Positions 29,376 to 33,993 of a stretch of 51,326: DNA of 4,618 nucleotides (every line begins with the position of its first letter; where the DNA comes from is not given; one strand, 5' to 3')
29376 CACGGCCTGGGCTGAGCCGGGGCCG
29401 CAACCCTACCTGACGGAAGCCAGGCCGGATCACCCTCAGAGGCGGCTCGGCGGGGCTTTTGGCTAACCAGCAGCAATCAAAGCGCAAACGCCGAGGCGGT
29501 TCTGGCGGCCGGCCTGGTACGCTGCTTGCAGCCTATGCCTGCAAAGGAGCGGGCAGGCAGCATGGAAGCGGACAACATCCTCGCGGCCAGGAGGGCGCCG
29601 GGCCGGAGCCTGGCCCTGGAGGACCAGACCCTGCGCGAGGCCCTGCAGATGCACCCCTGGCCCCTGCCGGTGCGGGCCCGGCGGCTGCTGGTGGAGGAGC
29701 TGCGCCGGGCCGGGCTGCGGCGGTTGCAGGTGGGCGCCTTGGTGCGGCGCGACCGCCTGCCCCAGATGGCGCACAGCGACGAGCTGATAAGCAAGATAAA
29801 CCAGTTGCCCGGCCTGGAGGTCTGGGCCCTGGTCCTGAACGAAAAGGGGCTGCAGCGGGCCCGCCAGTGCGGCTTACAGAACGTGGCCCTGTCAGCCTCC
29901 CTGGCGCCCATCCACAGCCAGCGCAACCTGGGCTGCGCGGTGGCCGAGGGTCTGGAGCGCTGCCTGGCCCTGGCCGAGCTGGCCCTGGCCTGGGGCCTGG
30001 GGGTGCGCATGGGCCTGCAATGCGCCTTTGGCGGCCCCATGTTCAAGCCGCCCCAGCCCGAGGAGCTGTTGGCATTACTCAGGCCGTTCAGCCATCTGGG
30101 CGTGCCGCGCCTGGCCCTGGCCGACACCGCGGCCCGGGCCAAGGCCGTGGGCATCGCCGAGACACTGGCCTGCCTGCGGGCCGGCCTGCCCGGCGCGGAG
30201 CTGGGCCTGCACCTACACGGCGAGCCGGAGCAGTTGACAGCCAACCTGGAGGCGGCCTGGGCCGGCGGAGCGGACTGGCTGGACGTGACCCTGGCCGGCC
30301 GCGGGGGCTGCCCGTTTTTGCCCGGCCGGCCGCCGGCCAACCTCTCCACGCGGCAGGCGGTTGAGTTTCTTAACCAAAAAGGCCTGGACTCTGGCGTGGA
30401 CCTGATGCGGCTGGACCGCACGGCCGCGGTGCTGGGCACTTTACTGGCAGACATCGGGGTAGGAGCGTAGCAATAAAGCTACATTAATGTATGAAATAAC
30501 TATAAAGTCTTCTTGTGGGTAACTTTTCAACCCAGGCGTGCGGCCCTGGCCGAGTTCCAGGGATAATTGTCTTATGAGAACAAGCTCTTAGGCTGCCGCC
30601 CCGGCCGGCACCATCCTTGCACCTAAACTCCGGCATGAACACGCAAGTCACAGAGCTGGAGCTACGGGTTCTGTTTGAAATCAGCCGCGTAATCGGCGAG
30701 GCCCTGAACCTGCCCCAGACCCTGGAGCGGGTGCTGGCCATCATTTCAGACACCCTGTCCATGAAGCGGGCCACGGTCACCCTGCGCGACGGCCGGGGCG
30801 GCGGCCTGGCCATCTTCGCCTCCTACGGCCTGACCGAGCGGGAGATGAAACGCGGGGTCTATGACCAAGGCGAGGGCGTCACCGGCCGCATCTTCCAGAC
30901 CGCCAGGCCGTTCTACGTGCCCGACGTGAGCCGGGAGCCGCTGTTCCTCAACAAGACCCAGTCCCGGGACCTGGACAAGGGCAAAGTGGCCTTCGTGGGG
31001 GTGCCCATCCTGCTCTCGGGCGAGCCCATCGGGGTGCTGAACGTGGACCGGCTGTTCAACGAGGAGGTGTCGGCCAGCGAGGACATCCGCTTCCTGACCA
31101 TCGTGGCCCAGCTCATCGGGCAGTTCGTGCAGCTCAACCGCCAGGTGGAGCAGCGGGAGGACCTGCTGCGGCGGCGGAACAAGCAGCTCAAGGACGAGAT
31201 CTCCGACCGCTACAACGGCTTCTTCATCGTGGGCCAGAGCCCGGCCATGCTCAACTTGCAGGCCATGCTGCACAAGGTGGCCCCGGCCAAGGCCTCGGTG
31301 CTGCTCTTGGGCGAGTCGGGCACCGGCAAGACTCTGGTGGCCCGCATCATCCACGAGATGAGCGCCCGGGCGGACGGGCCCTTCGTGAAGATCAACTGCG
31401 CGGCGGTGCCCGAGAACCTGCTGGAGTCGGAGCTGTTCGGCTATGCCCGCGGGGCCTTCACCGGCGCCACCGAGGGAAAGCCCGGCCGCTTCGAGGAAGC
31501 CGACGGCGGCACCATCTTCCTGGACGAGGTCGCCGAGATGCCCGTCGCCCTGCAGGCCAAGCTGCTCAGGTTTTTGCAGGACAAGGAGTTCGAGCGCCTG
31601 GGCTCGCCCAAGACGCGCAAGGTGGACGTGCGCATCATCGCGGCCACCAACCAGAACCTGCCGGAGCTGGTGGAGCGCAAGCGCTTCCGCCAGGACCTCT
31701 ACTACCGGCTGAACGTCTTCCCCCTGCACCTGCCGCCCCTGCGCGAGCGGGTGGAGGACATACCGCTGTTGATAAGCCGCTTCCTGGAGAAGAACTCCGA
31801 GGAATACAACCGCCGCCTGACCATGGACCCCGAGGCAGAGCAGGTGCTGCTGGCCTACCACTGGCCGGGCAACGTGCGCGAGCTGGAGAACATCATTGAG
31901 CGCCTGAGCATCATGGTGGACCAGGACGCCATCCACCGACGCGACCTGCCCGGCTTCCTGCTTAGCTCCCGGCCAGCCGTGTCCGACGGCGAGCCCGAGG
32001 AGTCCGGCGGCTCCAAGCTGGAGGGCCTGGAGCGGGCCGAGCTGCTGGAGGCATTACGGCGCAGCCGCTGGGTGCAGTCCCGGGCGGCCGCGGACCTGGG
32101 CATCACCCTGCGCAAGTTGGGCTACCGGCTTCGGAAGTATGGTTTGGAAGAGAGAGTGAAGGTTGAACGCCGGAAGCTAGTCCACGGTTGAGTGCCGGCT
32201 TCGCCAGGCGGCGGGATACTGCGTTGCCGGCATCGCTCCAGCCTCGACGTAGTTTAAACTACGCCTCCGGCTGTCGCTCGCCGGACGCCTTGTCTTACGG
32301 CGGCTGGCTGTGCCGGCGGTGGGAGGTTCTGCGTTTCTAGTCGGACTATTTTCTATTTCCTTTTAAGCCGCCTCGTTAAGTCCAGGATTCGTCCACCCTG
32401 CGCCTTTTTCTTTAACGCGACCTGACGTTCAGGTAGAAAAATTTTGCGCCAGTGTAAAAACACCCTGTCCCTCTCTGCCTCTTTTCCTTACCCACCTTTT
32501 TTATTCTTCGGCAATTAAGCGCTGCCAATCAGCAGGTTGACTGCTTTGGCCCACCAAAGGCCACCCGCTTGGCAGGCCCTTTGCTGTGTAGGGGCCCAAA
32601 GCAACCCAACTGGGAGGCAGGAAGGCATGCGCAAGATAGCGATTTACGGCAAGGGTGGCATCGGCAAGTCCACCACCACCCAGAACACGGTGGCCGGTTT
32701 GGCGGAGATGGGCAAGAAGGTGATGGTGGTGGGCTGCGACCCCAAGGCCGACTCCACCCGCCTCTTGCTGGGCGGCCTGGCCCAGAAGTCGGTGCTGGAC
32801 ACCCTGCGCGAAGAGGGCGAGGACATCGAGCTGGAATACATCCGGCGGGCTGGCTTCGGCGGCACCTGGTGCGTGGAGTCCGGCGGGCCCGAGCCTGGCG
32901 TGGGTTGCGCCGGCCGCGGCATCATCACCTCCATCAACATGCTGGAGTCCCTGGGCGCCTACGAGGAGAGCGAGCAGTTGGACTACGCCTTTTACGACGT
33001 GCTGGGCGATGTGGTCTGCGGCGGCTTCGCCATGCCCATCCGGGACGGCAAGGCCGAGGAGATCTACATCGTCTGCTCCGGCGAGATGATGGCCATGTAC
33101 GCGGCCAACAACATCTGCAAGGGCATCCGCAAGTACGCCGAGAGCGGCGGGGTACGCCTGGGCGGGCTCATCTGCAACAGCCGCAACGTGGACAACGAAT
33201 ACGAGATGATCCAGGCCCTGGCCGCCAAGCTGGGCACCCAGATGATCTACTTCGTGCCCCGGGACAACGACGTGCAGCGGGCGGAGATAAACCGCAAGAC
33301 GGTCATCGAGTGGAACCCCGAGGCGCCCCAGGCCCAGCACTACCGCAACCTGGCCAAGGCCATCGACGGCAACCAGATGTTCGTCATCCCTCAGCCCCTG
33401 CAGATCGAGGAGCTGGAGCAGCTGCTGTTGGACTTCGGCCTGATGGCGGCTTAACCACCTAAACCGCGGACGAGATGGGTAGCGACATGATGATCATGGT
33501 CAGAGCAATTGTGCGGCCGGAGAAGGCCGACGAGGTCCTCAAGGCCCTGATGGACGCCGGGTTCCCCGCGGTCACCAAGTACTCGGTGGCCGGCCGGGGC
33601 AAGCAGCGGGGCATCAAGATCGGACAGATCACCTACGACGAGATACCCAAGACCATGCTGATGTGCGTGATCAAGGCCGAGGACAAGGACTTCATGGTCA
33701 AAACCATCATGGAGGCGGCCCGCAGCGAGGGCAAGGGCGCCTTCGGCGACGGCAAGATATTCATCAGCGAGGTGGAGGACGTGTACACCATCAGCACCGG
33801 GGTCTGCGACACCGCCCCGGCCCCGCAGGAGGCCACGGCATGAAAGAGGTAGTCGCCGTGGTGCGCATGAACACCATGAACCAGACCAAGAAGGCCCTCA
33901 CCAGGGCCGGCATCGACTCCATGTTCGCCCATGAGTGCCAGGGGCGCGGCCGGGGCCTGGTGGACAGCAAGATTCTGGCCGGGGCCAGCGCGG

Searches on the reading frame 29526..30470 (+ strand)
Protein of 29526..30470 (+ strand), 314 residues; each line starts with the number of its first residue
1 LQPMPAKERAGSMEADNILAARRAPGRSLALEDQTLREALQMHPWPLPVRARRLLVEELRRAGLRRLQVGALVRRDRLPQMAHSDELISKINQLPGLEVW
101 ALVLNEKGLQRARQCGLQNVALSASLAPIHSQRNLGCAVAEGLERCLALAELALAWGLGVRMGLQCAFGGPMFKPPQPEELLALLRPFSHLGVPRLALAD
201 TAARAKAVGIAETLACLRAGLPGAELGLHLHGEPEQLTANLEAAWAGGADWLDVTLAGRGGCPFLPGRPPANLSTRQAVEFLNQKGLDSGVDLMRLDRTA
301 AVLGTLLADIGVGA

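Call 67: search_protein_families(library=pfam, proteins=[window:29526-30470:+], max_evalue=0.001)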
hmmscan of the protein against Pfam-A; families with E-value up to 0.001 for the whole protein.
window:29526-30470:+ (314 aa): 1 family
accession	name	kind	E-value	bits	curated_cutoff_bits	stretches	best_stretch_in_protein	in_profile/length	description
PF00682.25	HMGL-like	-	3.1e-21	76.4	29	1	30-301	3-258/260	HMGL-like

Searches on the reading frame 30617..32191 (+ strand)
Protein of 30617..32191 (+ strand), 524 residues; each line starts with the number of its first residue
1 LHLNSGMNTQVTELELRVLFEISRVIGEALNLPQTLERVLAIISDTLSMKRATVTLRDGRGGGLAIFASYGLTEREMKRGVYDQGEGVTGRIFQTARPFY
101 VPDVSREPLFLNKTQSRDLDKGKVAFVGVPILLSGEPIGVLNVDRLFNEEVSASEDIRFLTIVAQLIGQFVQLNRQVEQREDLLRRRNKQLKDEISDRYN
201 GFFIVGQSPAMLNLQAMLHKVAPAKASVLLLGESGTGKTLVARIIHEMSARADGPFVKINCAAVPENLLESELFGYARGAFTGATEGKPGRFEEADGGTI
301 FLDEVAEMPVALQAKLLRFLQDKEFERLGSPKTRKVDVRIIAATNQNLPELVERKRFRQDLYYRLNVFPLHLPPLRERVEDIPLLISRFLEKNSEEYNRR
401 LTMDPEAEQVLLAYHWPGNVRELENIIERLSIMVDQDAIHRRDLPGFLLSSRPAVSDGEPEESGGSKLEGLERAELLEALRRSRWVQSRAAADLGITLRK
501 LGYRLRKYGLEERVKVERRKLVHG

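Call 67: search_protein_families(library=pfam, proteins=[window:30617-32191:+], max_evalue=0.001)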
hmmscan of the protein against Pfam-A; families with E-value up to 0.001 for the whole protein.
window:30617-32191:+ (524 aa): 12 families
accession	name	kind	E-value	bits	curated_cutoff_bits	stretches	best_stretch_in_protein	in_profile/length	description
PF00158.32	Sigma54_activat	-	6.9e-73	244.3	20.2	1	204-370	1-167/168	Sigma-54 interaction domain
PF25601.1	AAA_lid_14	-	2.2e-26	91.9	27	1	376-454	1-80/87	AAA+ ATPase lid domain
PF14532.12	Sigma54_activ_2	-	1.6e-23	83.9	25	1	205-375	1-138/138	Sigma-54 interaction domain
PF13185.12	GAF_2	-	1.1e-13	52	28.6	1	30-171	2-135/136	GAF domain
PF01590.32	GAF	-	4.6e-13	50.3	22.4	1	32-169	2-131/133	GAF domain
PF02954.25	HTH_8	-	9.3e-10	38.5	22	1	468-508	2-42/42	Bacterial regulatory protein, Fis family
PF07728.20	AAA_5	-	7.6e-09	36.1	22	1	228-363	2-137/139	AAA domain (dynein-related subfamily)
PF00004.35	AAA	-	4.1e-08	34.2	21.2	1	228-361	1-127/131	ATPase family associated with various cellular activities (AAA)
PF13492.12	GAF_3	-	1.9e-07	32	27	1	32-171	2-127/129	GAF domain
PF13191.12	AAA_16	-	2.5e-05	25.3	32.6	1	208-264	6-63/167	AAA ATPase domain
PF01078.27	Mg_chelatase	-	5.8e-05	23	20.3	0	283-324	93-134/207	Magnesium chelatase, subunit ChlI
PF20030.5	bpMoxR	-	0.00017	21.1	27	1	223-350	29-149/205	MoxR domain in the MoxR-vWA-beta-propeller ternary systems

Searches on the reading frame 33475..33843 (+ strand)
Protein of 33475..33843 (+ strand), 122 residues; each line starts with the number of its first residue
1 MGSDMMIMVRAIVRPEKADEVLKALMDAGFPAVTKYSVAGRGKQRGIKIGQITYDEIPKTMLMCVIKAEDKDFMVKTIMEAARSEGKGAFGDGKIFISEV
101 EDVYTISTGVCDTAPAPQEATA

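Call 3: search_protein_families(library=pfam, proteins=[window:33475-33843:+], max_evalue=0.01)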
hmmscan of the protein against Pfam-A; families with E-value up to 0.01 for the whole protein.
window:33475-33843:+ (122 aa): 1 family
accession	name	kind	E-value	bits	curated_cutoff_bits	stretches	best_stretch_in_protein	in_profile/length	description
PF00543.27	P-II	-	3.3e-23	82.4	25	1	6-109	1-101/102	Nitrogen regulatory protein P-II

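Call 4: search_protein_families(library=ncbifam, proteins=[window:33475-33843:+], max_evalue=0.01)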
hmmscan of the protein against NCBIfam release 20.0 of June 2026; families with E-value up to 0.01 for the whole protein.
window:33475-33843:+ (122 aa): 2 families
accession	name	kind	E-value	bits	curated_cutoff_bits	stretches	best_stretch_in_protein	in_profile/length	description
NF008111.0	PRK10858.1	equivalog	2.8e-11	43.8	202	1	8-113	3-109/112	nitrogen regulatory protein P-II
NF007946.0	PRK10665.1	equivalog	8.1e-10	39.5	181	1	6-114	1-110/112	P-II family nitrogen regulator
